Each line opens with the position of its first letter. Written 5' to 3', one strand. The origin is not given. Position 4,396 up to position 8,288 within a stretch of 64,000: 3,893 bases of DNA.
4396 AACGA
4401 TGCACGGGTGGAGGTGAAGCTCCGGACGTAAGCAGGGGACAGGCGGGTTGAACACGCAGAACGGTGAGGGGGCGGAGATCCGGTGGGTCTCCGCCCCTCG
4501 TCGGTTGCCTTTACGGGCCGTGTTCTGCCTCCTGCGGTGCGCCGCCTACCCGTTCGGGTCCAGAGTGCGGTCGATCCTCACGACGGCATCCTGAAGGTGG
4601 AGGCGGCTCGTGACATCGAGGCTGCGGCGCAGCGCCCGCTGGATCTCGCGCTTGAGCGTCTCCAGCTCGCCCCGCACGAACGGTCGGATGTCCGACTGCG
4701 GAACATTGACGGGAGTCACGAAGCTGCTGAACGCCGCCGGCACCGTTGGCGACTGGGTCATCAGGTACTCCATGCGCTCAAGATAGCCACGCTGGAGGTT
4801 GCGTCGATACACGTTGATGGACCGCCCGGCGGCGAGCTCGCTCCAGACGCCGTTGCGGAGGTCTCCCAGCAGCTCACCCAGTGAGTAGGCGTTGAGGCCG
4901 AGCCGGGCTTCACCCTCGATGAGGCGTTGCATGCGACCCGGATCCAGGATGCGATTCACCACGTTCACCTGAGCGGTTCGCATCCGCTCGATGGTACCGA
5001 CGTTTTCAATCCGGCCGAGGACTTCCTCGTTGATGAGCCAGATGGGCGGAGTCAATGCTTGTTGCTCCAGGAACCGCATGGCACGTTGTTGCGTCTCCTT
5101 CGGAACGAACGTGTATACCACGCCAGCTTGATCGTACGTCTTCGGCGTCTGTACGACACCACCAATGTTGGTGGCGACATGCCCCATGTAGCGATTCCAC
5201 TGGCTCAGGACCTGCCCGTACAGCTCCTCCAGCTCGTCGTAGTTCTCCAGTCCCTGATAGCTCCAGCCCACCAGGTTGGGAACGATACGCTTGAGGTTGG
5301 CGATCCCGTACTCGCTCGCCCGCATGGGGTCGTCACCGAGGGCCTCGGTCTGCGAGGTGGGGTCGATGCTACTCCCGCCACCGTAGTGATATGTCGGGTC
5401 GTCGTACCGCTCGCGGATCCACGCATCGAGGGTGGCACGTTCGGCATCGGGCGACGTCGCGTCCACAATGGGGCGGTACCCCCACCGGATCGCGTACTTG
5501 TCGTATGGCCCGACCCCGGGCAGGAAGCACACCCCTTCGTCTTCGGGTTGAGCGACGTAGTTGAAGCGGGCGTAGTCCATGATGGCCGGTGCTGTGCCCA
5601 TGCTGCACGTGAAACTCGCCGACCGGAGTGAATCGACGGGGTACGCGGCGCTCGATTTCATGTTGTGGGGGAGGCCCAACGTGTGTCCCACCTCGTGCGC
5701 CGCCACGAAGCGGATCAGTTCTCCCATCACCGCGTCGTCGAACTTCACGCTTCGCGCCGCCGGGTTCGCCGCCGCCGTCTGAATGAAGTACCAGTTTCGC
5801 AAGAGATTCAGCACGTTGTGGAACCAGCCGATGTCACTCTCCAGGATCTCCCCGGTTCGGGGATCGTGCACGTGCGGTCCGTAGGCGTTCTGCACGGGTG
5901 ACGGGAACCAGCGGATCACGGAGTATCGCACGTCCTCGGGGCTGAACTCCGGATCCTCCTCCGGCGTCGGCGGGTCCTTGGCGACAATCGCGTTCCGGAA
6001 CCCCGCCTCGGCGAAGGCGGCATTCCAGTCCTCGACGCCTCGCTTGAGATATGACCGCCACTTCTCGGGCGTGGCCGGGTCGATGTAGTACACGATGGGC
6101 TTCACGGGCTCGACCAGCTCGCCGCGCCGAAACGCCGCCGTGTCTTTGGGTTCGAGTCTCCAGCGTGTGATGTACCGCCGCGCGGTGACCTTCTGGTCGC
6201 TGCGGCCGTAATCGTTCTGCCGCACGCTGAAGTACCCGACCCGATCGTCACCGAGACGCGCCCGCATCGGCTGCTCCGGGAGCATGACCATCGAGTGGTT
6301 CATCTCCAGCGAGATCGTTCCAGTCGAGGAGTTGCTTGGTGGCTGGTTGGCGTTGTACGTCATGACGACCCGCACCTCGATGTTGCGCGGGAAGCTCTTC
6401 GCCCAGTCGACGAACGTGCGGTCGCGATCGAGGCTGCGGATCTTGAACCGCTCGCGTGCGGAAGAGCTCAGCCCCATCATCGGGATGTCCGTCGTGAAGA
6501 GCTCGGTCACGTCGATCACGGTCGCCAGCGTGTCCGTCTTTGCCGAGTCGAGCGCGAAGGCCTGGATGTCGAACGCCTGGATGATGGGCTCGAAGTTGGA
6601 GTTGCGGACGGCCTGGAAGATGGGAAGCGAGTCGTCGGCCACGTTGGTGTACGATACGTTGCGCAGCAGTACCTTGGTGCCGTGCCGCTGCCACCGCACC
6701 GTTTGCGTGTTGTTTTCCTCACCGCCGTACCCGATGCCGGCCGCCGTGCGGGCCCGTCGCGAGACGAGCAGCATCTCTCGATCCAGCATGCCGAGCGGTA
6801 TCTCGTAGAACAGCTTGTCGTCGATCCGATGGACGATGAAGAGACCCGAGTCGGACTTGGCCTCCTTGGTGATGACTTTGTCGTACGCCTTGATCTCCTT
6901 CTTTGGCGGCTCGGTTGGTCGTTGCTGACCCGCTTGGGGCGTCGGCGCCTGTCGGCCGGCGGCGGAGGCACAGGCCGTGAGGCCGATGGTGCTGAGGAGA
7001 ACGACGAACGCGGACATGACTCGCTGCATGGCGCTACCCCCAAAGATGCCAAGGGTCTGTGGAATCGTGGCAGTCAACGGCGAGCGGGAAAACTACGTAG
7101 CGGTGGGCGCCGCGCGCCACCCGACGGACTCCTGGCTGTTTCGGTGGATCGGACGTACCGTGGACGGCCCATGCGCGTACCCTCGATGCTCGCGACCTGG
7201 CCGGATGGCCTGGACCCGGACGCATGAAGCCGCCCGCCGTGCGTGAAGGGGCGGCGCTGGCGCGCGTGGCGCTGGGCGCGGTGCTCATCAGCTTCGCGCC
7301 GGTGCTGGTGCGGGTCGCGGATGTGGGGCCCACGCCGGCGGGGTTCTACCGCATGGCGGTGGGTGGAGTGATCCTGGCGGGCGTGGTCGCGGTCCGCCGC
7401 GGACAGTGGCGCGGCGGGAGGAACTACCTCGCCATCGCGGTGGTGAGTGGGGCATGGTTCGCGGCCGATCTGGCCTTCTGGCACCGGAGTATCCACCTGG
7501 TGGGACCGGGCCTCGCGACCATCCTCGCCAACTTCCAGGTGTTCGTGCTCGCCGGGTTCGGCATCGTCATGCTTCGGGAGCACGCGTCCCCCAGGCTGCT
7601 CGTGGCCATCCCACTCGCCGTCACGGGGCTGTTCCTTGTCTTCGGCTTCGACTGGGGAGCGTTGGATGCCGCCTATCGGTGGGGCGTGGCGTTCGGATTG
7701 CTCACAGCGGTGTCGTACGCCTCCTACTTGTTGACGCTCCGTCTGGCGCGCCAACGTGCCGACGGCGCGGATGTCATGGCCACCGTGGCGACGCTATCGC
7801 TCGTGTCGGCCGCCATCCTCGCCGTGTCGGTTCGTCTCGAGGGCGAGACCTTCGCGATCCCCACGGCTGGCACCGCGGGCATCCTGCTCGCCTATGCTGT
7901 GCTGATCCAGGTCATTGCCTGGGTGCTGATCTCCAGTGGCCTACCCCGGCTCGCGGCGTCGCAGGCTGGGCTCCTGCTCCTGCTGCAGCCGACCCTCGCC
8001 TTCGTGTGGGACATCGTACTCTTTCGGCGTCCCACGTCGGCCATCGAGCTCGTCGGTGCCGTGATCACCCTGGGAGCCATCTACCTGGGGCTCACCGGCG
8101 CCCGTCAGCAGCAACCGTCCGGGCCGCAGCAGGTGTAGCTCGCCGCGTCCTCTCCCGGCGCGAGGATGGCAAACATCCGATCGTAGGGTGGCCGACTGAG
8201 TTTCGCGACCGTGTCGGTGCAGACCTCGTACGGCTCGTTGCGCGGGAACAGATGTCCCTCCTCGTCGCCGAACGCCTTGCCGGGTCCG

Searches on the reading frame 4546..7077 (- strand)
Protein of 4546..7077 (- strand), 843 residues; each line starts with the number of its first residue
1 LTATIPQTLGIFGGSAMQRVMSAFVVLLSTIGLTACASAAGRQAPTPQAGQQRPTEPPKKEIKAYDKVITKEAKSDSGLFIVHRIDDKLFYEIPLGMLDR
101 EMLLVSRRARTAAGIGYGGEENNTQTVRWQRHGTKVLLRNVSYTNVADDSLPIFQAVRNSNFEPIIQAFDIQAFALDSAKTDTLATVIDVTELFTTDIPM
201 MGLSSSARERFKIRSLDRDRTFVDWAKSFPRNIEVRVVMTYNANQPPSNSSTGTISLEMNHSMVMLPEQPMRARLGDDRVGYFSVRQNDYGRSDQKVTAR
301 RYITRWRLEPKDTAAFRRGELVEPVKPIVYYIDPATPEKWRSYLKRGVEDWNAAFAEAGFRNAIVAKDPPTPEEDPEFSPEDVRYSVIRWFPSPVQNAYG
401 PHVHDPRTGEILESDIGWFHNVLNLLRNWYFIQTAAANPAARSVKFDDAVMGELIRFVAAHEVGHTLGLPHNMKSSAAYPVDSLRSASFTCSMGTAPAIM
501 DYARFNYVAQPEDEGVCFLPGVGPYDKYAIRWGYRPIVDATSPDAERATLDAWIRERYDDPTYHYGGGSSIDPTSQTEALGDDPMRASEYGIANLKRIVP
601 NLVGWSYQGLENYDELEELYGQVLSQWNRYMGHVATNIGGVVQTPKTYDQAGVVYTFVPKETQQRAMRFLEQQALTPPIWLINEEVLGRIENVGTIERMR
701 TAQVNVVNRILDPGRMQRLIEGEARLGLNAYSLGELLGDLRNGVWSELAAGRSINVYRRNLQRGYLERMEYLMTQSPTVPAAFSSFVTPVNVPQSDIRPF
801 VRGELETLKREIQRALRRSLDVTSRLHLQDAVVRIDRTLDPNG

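Call 30: search_protein_families(library=pfam, proteins=[window:4546-7077:-], max_evalue=0.0001)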
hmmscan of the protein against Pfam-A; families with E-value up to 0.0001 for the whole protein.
window:4546-7077:- (843 aa): 3 families
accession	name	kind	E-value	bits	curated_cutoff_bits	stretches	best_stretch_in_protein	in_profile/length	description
PF16313.11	DUF4953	-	1.2e-117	393.1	24.2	1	445-749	3-314/316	Met-zincin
PF17148.9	DUF5117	-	3.5e-62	210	27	1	119-311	1-189/189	Domain of unknown function (DUF5117)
PF17162.9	DUF5118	-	2.1e-17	63.1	27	1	63-111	2-50/50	Domain of unknown function (DUF5118)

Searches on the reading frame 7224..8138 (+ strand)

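Call 30: search_protein_families(library=pfam, proteins=[window:7224-8138:+], max_evalue=0.0001)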
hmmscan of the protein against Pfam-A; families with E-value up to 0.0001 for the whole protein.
window:7224-8138:+ (304 aa): 1 family
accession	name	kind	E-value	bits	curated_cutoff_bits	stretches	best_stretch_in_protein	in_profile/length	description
PF00892.27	EamA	-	2e-18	67.4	28.2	2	153-288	2-132/135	EamA-like transporter family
